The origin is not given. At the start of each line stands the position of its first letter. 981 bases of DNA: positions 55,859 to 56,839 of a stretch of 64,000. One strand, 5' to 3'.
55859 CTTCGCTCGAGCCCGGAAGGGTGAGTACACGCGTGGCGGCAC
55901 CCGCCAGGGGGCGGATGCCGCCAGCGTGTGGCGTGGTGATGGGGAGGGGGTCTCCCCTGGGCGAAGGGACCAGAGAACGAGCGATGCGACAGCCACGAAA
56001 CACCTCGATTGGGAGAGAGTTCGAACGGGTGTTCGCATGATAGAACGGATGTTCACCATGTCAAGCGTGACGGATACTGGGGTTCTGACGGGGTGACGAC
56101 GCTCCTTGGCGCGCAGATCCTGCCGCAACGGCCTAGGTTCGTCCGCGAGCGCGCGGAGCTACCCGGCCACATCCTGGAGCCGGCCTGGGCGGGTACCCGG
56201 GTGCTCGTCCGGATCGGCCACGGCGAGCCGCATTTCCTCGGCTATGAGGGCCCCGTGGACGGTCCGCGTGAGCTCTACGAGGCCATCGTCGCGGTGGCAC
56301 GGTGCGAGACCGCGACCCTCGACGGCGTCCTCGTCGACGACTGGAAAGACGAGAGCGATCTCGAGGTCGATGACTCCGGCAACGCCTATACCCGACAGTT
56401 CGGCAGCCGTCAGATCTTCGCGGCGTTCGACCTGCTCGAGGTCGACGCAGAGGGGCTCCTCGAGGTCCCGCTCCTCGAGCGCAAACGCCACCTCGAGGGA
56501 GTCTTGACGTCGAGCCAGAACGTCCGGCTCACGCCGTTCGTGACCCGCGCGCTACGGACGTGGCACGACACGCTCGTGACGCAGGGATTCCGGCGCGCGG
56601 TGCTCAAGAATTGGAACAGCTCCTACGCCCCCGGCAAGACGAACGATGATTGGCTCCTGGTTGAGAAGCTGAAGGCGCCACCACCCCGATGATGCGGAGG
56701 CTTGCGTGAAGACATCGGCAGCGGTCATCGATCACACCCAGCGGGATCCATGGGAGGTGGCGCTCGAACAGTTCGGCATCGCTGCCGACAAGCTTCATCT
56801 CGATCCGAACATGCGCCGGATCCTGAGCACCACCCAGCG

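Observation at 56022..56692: Twin perfect SOS boxes in front of a ligase homologue whose catalytic residues are all replaced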

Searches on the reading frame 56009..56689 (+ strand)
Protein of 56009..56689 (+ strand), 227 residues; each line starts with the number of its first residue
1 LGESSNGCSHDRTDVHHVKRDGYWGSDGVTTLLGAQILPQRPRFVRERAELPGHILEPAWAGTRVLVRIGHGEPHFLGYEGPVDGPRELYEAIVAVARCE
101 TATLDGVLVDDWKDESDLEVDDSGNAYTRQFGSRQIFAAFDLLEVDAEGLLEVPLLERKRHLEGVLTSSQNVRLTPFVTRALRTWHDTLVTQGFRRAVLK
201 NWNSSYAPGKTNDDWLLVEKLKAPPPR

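Call 4: search_protein_families(library=pfam, proteins=[window:56009-56689:+], max_evalue=1)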
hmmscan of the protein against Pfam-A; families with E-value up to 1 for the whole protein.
window:56009-56689:+ (227 aa): 1 family
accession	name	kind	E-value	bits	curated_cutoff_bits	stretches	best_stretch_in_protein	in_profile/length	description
PF01068.26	DNA_ligase_A_M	-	5.9e-07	29.8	26.2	1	134-216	114-201/204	ATP dependent DNA ligase domain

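Call 6: find_homologous_proteins(query=window:56093-56689:+)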
Query window:56093-56689:+ (199 aa): 535 proteins with E <= 0.001 among 1097 candidates; the best 120 are listed.
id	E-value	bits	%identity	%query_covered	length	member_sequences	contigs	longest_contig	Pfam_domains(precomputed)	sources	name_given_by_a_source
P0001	8.4e-130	448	99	100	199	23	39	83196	PF01068.27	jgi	-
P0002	2.8e-116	404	89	99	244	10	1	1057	PF01068.27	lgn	-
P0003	1.2e-113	396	87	99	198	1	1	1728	PF01068.27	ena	-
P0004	3.2e-106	371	81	99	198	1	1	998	PF01068.27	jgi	jgi:bifunctional non-homologous end joining protein LigD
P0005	2.0e-104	366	81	99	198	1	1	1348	PF01068.27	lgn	-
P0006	2.9e-103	362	91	88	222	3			PF01068.27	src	-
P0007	4.1e-103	361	78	99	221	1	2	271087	PF01068.27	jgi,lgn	jgi:bifunctional non-homologous end joining protein LigD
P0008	1.6e-101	356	79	99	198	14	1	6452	PF01068.27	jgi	-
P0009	2.9e-101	355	79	99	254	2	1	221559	PF01068.27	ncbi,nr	ncbi:MAG TPA: hypothetical protein VGR87_12140 [Candidatus Limnocylindria bacterium]|nr:hypothetical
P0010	3.1e-101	355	79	99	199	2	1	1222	PF01068.27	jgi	jgi:bifunctional non-homologous end joining protein LigD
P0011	1.7e-100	353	79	99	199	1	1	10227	PF01068.27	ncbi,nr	ncbi:MAG: hypothetical protein E6J13_11085 [Chloroflexi bacterium]|nr:MAG: hypothetical protein E6J1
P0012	1.4e-99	350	76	99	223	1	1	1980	PF01068.27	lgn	-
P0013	2.1e-99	349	77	98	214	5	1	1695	PF01068.27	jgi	jgi:bifunctional non-homologous end joining protein LigD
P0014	8.8e-99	347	76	99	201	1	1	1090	PF01068.27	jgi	jgi:bifunctional non-homologous end joining protein LigD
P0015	1.1e-98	347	78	97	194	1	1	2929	PF01068.27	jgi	jgi:bifunctional non-homologous end joining protein LigD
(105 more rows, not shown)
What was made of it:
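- Checked: The ORF 56093-56692 is intact at 199 codons; an independent gene call, P0001, is 199 aa and 99% identical (call 6).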

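Call 7: search_protein_families(library=ncbifam, proteins=[window:56009-56689:+], max_evalue=1)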
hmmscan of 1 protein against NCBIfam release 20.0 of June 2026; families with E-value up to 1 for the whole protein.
window:56009-56689:+ (227 aa): 12 families
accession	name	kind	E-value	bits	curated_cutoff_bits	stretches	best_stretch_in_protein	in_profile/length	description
TIGR02779.1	NHEJ_ligase_lig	equivalog_domain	6.7e-12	45.2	227.75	1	53-216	15-181/302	non-homologous end-joining DNA ligase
NF007210.0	PRK09632.1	equivalog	1.4e-10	40.2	989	1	55-218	497-657/781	ATP-dependent DNA ligase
NF005796.0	PRK07636.1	subfamily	5e-09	35.7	337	1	136-218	102-184/275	ATP-dependent DNA ligase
NF004628.0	PRK05972.1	subfamily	1.1e-07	30.4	895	1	33-216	240-424/870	ATP-dependent DNA ligase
TIGR02776.1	NHEJ_ligase_prk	equivalog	2.3e-07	30.1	373.2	1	94-216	48-173/587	DNA ligase D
NF041331.1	LigA_Halo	equivalog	3.2e-07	29.2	830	1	137-216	341-423/552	ATP-dependent DNA ligase LigA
NF006078.0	PRK08224.1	equivalog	1.6e-06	27.3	296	1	137-211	116-192/350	ATP-dependent DNA ligase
NF002868.0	PRK03180.1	equivalog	2.8e-06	26.3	641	1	139-220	299-381/509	ATP-dependent DNA ligase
NF006701.0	PRK09247.1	equivalog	0.00011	21.3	543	1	136-216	317-403/540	ATP-dependent DNA ligase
TIGR00574.1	dnl1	superfamily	0.0002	20.2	217.8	1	135-219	286-375/527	ATP-dependent DNA ligase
TIGR04120.1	DNA_lig_bact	equivalog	0.0011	18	400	1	137-216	309-394/526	cisplatin damage response ATP-dependent DNA ligase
NF007211.0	PRK09633.1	equivalog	0.019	13.4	774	1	137-216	115-204/610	DNA ligase D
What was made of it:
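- On ATP-dependent DNA ligase (LigD-type ligase domain): All 12 hits fall far below their cutoffs (call 7).
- Closest known: Ligase domain of bacterial LigD. Different: It scores 45 bits against a cutoff of 228 for TIGR02779 (call 7).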

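Call 8: search_solved_structures(query=window:56093-56689:+, max_evalue=1, show_alignments=3)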
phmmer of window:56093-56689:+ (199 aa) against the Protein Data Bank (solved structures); distinct sequences matched with E-value up to 1: 7.
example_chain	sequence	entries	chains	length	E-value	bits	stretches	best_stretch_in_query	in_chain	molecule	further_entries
3gde_A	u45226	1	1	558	3.7e-05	26.7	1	112-192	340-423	DNA ligase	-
4eq5_A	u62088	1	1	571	0.00016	24.6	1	111-191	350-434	DNA ligase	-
3rr5_A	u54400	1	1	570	0.0015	21.4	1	111-191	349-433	DNA ligase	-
2cfm_A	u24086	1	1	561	0.0064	19.4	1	111-191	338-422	THERMOSTABLE DNA LIGASE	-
9df9_A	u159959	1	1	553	0.048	16.5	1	111-191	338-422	DNA ligase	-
9dfa_A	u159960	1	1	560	0.05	16.5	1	111-191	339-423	DNA ligase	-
10ye_L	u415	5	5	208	0.23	14.3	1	110-192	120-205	DNA ligase 3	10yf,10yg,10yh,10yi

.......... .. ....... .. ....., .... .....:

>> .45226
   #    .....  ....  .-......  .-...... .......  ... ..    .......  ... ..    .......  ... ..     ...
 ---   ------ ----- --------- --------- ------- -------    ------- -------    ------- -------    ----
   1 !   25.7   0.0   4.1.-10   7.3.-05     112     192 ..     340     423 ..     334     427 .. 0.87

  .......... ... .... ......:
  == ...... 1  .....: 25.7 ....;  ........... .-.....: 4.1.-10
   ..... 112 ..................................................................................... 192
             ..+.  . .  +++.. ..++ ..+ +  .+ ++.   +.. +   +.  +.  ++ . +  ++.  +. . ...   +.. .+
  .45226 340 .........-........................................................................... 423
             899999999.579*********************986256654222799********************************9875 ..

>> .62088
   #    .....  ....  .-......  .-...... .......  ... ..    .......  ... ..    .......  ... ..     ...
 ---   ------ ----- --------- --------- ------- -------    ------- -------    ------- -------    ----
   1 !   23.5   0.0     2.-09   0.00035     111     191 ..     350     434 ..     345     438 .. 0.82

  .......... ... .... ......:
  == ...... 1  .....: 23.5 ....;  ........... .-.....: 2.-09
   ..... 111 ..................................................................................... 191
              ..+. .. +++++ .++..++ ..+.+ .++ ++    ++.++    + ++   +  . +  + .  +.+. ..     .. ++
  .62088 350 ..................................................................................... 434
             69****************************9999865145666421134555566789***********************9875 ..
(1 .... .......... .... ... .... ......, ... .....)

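Call 12: find_related_loci(query=A1, collection=genome_contigs, flank=6000)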
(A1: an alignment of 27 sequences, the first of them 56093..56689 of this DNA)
Query A1 (199 aa) in genome_contigs; peptide patterns used: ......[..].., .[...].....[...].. (x = any residue, [..] = any of these).
234 stretches matched a pattern; 165 encode a relative of the query (tblastn E <= 1e-3); the best 80 are kept; 80 distinct loci.
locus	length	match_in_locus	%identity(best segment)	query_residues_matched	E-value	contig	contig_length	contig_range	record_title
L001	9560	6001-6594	79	1-198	9e-105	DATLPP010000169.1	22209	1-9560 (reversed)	MAG TPA_asm: Candidatus Udaeobacter sp. isolate SMAG_U13855 k141_1643464, whole genome shotgun sequence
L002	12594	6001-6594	79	1-198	2e-104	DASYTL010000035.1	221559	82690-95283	MAG TPA_asm: Candidatus Limnocylindria bacterium isolate SMAG_U4566 k141_2856176, whole genome shotgun sequence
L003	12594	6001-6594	79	1-198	1e-103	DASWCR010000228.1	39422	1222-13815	MAG TPA_asm: Candidatus Limnocylindria bacterium isolate SMAG_U2714 k141_1311284, whole genome shotgun sequence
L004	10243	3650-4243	79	1-198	1e-103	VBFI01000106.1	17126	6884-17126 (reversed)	MAG: Chloroflexi bacterium isolate CF_48 14_0929_02_20cm_scaffold_1882, whole genome shotgun sequence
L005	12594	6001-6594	76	1-198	6e-103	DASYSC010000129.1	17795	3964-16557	MAG TPA_asm: Candidatus Limnocylindria bacterium isolate SMAG_U4527 k141_490801, whole genome shotgun sequence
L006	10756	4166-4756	77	1-197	1e-102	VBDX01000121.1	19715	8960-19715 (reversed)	MAG: Chloroflexi bacterium isolate CF_11 14_1009_13_30cm_scaffold_1761, whole genome shotgun sequence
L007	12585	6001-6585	78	1-195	2e-102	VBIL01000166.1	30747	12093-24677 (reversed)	MAG: Chloroflexi bacterium isolate CF_129 14_1009_12_30cm_scaffold_818, whole genome shotgun sequence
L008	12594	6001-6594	78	1-198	4e-102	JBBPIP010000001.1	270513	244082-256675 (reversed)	MAG: Chloroflexota bacterium isolate BPF1-44-46_bin_3 NODE_2_length_270513_cov_22.236148, whole genome shotgun sequence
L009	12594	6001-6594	77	1-198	1e-101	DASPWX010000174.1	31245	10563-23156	MAG TPA_asm: Candidatus Bathyarchaeia archaeon isolate SMAG_U11552 k141_450106, whole genome shotgun sequence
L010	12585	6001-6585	78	1-195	5e-102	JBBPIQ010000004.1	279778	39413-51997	MAG: Chloroflexota bacterium isolate BPF3-00-01_bin_2 NODE_4_length_279778_cov_35.630105, whole genome shotgun sequence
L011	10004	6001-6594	77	1-198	2e-101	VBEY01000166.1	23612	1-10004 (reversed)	MAG: Chloroflexi bacterium isolate CF_38 14_1009_12_30cm_scaffold_6386, whole genome shotgun sequence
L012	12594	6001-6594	76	1-198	2e-101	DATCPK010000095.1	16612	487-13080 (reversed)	MAG TPA_asm: Candidatus Limnocylindria bacterium isolate SMAG_U7225 k141_52267, whole genome shotgun sequence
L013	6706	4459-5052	77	1-198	4e-101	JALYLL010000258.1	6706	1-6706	MAG: Chloroflexota bacterium isolate AFD bin38 SD1484-86_k127_1978445, whole genome shotgun sequence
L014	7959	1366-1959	75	1-198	8e-101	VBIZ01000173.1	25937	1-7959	MAG: Chloroflexi bacterium isolate CF_143 14_0927_12_20cm_scaffold_1041, whole genome shotgun sequence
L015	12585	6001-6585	76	1-195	2e-100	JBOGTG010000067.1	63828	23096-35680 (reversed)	MAG: Candidatus Limnocylindria bacterium isolate SC-S_metawrap_bin.40 k127_134343, whole genome shotgun sequence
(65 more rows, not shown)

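Call 15: predict_structure(alignment_id=A1)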
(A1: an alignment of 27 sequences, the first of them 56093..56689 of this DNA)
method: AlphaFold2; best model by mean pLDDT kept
length: 199 residues; sequences in the alignment: 27
mean_pLDDT: 59.5   pTM: 0.57
mean pLDDT of the five models: 59.5, 58.1, 57.4, 53.7, 40.6
residues with pLDDT >= 90: 6; 70-90: 73; 50-70: 37; < 50: 83
segments of 3 or more residues with pLDDT < 50: 1-32, 87-89, 96-98, 150-158, 164-166, 168-197
pLDDT, mean of each block of 10 residues (from residue 1): 28 33 37 72 84 80 90 84 61 54 68 77 60 78 69 45 49 39 39 42
secondary structure, 60 per line:
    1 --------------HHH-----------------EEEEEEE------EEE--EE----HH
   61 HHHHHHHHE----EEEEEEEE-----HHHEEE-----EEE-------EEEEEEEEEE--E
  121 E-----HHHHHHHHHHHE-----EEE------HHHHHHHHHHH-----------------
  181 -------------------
elements in order: E35-41 E48-50 H59-68 E74-81 E90-92 E98-100 E108-117 H127-137 E144-146 H153-163
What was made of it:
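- Tried and rejected: Structure models: the pseudoligase model is mediocre (pLDDT 59.5, with the N-terminal 32 and C-terminal 50 residues unreliable; call 15).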

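Call 16: search_protein_representatives(alignment_id=A1)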
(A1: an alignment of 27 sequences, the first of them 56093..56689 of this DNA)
Query: 27 sequences, 198 profile positions. Proteins with E-value up to 0.001 (for the whole library): 2446; up to 1e-10: 172; up to 1e-30: 11. The best 150 are listed.
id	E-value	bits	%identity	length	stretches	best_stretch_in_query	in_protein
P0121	6.0e-96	335.8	-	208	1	5-197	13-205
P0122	1.2e-65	236.9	-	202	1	8-193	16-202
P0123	5.3e-60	218.5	-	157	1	38-162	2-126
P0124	7.8e-49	182.0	-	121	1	106-197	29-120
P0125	1.5e-47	177.8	-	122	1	40-133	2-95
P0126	9.0e-46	172.0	-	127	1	21-115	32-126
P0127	3.1e-42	160.5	-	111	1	3-102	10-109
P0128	5.8e-41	156.3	-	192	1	4-99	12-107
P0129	7.3e-35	136.4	-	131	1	114-197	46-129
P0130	2.0e-33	131.7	-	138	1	1-81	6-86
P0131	5.8e-31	123.7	-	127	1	55-122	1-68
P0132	1.5e-30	122.4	-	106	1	2-74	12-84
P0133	1.6e-29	119.0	-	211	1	15-86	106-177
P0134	8.4e-29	116.6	-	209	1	7-188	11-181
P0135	1.0e-25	106.6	-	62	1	139-196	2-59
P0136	1.9e-25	105.7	-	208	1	8-192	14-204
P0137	3.1e-25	105.0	-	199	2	108-190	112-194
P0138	1.2e-24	103.1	-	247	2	107-193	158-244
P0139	3.0e-24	101.8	-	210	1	6-190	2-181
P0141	6.5e-24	100.7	-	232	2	108-190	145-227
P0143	4.9e-23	97.8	-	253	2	98-187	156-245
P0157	8.1e-21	90.6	-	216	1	9-188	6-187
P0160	2.7e-20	88.9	-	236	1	7-191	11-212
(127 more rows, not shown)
